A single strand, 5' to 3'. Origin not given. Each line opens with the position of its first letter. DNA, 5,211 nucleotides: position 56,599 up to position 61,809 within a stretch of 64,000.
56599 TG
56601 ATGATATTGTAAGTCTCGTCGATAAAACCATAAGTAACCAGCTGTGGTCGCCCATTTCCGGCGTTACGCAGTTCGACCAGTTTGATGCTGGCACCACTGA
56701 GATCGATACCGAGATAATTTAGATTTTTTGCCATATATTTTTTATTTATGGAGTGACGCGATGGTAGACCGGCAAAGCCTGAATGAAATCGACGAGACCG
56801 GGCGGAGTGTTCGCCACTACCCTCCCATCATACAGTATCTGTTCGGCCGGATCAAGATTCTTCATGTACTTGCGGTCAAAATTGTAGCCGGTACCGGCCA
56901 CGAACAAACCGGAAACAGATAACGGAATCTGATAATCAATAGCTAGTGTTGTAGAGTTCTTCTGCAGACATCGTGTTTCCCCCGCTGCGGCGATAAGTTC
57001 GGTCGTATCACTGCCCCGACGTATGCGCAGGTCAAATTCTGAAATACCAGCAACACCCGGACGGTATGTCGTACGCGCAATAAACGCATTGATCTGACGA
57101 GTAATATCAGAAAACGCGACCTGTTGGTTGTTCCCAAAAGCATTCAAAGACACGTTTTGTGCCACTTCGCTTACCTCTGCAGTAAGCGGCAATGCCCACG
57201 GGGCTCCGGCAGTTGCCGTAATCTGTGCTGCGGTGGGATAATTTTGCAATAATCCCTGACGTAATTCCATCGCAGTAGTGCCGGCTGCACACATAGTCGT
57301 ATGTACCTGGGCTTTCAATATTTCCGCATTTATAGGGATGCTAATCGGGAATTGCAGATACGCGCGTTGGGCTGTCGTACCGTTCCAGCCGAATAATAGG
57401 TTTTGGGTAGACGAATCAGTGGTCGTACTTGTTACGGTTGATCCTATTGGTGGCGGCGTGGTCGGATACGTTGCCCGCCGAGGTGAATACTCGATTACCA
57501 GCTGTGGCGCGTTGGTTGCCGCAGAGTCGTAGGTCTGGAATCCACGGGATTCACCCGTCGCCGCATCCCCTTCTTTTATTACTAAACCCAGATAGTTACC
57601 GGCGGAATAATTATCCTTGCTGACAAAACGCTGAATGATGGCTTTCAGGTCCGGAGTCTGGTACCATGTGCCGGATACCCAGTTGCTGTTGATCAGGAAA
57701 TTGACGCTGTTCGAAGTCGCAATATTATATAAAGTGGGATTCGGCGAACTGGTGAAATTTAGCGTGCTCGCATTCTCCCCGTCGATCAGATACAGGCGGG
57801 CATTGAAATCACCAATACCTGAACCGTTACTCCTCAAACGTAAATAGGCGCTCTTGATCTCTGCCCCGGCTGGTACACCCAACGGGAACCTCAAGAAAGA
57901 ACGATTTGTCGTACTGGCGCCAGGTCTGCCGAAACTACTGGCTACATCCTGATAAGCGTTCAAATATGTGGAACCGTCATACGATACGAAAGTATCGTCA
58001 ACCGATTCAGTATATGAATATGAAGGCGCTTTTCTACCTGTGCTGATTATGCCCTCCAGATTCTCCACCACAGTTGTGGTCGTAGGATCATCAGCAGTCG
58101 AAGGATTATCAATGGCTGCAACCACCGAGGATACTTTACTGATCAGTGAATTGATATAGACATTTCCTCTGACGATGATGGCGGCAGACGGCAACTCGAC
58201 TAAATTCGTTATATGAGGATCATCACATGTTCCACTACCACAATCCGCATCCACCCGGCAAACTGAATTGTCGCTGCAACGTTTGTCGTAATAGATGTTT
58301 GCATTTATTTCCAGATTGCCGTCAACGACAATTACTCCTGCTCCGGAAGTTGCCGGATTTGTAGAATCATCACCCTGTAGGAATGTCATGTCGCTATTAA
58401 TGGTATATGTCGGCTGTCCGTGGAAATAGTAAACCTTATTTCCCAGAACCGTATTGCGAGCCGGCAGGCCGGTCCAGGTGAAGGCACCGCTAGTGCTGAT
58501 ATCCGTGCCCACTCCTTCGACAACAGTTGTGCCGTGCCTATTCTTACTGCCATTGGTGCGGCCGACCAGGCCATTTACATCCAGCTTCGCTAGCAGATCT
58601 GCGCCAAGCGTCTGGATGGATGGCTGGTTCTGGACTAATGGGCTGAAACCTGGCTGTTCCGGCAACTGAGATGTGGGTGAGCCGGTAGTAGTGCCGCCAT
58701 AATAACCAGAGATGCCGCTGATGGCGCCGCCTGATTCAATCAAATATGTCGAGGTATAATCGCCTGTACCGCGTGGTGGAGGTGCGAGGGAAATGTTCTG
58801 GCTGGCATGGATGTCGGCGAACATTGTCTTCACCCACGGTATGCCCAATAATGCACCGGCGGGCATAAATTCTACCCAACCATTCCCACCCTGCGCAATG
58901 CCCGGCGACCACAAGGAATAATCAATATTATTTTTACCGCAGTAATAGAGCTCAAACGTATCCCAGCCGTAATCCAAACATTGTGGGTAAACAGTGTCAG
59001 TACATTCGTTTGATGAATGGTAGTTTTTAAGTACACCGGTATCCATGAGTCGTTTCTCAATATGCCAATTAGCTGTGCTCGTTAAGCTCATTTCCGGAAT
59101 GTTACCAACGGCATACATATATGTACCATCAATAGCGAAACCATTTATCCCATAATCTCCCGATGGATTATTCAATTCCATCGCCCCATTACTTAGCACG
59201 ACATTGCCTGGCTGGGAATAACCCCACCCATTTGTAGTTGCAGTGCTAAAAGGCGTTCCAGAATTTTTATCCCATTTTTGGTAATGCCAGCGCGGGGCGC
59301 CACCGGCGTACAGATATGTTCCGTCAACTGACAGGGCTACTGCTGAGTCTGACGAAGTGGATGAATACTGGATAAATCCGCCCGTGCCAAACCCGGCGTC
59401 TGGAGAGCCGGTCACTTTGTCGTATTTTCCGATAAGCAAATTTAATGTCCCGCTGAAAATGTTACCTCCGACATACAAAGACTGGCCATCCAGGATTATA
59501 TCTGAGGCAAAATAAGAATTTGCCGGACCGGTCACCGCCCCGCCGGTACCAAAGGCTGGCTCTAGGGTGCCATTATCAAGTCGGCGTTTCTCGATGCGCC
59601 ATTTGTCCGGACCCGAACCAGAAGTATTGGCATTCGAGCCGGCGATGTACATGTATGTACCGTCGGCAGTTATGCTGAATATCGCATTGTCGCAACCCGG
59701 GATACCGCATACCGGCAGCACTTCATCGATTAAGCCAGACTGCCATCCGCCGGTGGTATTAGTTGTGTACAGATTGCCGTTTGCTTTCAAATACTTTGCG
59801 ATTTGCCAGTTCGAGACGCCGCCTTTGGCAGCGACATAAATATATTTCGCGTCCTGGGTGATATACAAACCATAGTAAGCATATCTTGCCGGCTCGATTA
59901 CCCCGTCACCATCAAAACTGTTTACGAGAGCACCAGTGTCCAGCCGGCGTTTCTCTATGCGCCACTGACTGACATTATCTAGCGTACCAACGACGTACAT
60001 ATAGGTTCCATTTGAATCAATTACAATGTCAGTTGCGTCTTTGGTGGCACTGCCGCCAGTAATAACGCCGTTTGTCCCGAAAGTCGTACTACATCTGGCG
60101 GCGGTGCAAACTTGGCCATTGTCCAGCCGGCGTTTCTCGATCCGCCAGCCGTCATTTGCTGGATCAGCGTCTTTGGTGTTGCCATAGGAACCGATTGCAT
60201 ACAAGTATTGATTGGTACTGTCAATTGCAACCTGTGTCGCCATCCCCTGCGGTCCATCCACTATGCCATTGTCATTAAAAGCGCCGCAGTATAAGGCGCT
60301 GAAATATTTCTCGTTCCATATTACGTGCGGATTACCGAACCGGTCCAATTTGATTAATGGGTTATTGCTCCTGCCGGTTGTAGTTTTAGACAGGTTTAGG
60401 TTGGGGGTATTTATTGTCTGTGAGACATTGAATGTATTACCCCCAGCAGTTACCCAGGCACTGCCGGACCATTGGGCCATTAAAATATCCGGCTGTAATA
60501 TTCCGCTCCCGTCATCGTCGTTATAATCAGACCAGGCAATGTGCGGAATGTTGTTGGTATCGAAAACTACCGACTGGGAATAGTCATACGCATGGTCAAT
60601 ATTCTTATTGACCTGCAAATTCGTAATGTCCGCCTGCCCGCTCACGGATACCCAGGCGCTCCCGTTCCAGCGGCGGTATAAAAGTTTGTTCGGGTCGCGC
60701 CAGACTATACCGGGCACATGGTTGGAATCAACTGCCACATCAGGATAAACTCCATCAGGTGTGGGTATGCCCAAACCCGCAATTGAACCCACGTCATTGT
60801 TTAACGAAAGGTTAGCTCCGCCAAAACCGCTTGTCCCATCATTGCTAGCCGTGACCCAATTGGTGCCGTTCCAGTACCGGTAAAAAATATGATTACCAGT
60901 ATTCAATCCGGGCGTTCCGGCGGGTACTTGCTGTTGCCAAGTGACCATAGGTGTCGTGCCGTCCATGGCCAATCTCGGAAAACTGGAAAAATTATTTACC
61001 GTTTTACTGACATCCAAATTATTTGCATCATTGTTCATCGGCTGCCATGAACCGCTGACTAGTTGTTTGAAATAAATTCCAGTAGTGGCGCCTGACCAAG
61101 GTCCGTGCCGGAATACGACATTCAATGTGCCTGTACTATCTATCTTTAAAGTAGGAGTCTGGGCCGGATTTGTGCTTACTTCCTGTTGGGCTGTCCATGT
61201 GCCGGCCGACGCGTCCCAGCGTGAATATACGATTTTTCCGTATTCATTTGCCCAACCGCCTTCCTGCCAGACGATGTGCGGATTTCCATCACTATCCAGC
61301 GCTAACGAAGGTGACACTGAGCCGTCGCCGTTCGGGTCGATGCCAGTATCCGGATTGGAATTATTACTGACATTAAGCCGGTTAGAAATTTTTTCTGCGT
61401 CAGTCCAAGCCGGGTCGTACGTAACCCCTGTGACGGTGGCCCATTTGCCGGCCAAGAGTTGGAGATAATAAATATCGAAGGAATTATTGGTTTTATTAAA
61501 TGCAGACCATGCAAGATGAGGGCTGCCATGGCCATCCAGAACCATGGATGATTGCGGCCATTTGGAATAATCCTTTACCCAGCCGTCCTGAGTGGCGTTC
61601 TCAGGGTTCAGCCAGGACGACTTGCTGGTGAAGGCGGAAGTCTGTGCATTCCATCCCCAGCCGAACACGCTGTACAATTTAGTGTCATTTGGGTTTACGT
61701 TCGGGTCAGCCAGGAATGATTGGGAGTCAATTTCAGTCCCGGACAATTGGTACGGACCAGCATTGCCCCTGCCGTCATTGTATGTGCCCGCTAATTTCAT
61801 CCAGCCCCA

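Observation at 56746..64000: Giant (>2,400 aa) multidomain beta-propeller/repeat protein co-oriented with, and 11 nt upstream of, pilM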

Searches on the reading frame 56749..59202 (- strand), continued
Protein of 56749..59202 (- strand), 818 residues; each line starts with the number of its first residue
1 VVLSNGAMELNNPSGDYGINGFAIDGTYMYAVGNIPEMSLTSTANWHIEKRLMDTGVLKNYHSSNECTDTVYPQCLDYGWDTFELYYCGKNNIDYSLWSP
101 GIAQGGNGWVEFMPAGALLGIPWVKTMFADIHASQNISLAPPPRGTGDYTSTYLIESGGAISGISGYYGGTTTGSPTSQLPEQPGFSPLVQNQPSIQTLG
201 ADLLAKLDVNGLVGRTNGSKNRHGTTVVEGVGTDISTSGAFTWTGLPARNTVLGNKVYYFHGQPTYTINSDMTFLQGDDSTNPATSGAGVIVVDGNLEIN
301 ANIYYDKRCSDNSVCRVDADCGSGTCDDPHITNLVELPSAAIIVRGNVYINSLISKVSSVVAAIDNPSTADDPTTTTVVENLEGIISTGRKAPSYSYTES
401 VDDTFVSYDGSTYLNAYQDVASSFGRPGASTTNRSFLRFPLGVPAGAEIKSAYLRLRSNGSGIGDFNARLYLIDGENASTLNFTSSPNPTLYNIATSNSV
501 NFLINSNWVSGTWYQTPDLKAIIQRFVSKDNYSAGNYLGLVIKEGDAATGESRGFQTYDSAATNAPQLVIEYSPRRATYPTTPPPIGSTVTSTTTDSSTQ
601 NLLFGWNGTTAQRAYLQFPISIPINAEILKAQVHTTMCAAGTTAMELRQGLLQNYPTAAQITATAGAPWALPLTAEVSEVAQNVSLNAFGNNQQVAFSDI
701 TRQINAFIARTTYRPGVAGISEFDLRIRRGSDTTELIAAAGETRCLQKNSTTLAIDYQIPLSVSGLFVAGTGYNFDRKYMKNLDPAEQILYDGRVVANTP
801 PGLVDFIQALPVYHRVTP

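Call 85: fold_search(model_id=the predicted structure, library=pdb)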
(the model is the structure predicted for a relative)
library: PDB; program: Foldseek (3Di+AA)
matches with E <= 10: 288; with E <= 0.001: 0
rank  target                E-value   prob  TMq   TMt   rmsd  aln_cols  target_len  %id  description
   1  6qvi_B                1.0e-02  1.00  0.17  0.18   6.0       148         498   15  Crystal structure of competence-associated pilin ComZ from Thermus thermophilus (released 2019-05-29)
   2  6bg8_A                1.2e-02  0.99  0.16  0.33   5.6       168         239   18  Shewanella frigidimarina ice-binding protein_1 DUF3494 Domain (released 2018-03-07)
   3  3uyu_B                3.3e-02  0.99  0.17  0.36   6.9       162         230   12  Structural basis for the antifreeze activity of an ice-binding protein (LeIBP) from Arctic yeast (released 2012-02-15)
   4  7ddb_A                3.6e-02  0.90  0.18  0.37   7.4       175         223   12  Crystal structure of fungal antifreeze protein with intermediate activity (released 2021-11-03)
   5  3uyu_A                6.1e-02  0.75  0.15  0.30   7.4       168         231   12  Structural basis for the antifreeze activity of an ice-binding protein (LeIBP) from Arctic yeast (released 2012-02-15)
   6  5yp4_D                1.0e-01  0.03  0.08  0.06  19.7       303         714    9  Crystal structure of dipeptidyl peptidase IV (DPP IV) with Lys-Pro from Pseudoxanthomonas mexicana WO24 (released 2018-02-21)
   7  5b5h                  1.2e-01  0.96  0.20  0.44   5.9       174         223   13  Hydrophobic ice-binding site confer hyperactivity on antifreeze protein from a snow mold fungus (released 2016-09-28)
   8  3uyv_A                1.2e-01  0.54  0.13  0.27   7.8       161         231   10  Crystal structure of a glycosylated ice-binding protein (LeIBP) from Arctic yeast (released 2012-02-29)
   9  9lhs                  2.0e-01  0.66  0.16  0.33   7.8       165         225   11  Crystal structure of an ice-binding protein from Candidatus Cryosericum odellii (released 2025-09-03)
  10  4nuh                  2.4e-01  0.82  0.17  0.39   6.1       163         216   13  Crystal structure of mLeIBP, a capping head region swapped mutant of ice-binding protein (released 2014-04-16)
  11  8q81                  2.5e-01  0.03  0.07  0.09  19.3       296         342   11  Photorhabdus laumondii lectin PLL3 in complex with alpha-methyl-fucoside (released 2025-03-05)
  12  4nu3_A                2.7e-01  0.16  0.16  0.31  10.5       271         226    9  Crystal structure of mFfIBP, a capping head region swapped mutant of ice-binding protein (released 2014-04-16)
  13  5yp1_A                2.7e-01  0.03  0.07  0.06  20.3       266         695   10  Crystal structure of dipeptidyl peptidase IV (DPP IV) from Pseudoxanthomonas mexicana WO24 (released 2018-02-21)
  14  5yp1_B                2.7e-01  0.03  0.07  0.06  20.6       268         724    8  Crystal structure of dipeptidyl peptidase IV (DPP IV) from Pseudoxanthomonas mexicana WO24 (released 2018-02-21)
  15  6z6c_AAA              2.8e-01  0.04  0.10  0.15  17.8       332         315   13  Crystal structurel of FleA lectin in complex with a monovalent inhibitor (released 2021-04-07)
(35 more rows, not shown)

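Call 89: find_encoding_contigs(protein=P0012, flank=10000, max_places=2)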
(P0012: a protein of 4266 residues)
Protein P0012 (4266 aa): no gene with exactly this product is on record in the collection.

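Call 90: search_protein_families(library=pfam, proteins=[P0012], max_evalue=0.1)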
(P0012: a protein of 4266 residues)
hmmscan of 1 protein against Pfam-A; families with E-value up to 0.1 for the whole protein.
P0012 (4266 aa): 1 family
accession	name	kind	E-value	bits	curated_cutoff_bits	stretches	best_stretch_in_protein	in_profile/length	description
PF00041.27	fn3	-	0.0028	18.3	25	0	1960-1987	47-72/84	Fibronectin type III domain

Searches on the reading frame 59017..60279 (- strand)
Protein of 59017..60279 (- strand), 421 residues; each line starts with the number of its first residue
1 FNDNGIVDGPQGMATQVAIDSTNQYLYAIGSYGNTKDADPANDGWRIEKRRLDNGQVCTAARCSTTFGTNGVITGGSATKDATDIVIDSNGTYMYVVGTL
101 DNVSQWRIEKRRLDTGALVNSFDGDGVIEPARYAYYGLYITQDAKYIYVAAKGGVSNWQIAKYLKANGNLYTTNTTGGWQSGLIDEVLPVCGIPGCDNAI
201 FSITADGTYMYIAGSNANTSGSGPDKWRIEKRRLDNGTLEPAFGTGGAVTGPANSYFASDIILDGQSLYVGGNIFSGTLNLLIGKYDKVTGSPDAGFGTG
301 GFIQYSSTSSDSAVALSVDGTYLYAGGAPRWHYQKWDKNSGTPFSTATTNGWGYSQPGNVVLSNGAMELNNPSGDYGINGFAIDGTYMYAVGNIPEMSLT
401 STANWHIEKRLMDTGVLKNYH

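Call 19: search_protein_families(library=pfam, proteins=[window:59017-60279:-], max_evalue=10)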
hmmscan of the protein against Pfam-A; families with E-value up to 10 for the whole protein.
window:59017-60279:- (421 aa): 0 families

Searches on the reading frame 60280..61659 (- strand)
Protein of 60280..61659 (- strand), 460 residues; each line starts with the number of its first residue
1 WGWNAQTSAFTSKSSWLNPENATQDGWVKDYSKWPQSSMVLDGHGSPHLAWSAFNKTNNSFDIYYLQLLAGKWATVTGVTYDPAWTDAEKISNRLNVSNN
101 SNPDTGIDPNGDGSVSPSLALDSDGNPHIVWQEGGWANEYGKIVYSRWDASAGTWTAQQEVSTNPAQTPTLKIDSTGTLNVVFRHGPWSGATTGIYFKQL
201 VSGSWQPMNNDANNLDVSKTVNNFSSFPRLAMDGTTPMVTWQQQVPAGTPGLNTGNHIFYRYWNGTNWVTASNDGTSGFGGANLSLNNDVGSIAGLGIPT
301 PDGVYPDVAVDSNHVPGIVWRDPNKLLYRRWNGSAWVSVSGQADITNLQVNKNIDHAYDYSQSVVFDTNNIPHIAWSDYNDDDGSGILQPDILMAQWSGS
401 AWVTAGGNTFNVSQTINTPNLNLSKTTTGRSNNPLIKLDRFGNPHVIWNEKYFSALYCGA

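Call 19: search_protein_families(library=pfam, proteins=[window:60280-61659:-], max_evalue=10)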
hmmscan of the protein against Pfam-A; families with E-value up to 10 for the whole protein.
window:60280-61659:- (460 aa): 2 families
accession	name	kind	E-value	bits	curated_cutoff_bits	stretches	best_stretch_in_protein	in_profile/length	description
PF15892.11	BNR_4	-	1.5e-07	31.6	27.3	4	41-159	157-268/272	BNR repeat-containing family member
PF10708.14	DUF2510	-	0.098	12.8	24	2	256-270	10-24/35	Protein of unknown function (DUF2510)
